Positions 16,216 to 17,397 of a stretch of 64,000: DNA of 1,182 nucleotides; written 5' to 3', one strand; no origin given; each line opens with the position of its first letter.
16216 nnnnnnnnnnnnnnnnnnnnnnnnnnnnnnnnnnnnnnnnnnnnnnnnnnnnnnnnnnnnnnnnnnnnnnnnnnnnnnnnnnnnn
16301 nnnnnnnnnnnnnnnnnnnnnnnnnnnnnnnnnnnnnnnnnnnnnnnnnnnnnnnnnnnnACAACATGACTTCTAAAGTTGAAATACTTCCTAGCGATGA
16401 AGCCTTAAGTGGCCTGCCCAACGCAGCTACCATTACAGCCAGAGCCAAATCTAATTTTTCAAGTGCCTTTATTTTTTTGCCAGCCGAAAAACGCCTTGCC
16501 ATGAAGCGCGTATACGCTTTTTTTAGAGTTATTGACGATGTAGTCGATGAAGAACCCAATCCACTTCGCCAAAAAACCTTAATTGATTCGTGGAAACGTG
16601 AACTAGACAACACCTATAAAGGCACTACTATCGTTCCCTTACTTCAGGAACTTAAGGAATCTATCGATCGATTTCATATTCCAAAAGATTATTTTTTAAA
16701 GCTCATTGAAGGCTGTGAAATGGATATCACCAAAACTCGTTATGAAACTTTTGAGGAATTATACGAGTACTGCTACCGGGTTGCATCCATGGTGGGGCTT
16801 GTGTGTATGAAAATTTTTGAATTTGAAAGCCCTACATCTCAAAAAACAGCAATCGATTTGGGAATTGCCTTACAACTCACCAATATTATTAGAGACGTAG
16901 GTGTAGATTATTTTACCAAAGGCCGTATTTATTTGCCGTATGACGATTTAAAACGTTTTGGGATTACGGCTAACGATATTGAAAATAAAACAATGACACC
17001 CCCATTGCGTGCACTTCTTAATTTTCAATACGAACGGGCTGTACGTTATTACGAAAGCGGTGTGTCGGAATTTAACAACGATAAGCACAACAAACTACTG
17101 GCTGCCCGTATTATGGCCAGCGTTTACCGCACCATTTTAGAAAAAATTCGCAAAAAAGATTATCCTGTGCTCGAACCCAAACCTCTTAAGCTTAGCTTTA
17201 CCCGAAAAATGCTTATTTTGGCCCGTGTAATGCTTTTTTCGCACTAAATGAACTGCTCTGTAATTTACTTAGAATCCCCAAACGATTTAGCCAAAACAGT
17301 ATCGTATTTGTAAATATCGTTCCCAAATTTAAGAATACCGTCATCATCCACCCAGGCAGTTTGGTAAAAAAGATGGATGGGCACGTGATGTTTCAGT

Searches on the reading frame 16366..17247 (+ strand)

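Call 90: search_protein_families(library=pfam, proteins=[window:16366-17247:+], max_evalue=0.00001)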
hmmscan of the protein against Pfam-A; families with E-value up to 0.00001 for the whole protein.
window:16366-17247:+ (293 aa): 1 family
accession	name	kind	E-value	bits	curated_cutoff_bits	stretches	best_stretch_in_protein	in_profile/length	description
PF00494.24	SQS_PSY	-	5.8e-70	236.4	26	1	26-278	3-261/263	Squalene/phytoene synthase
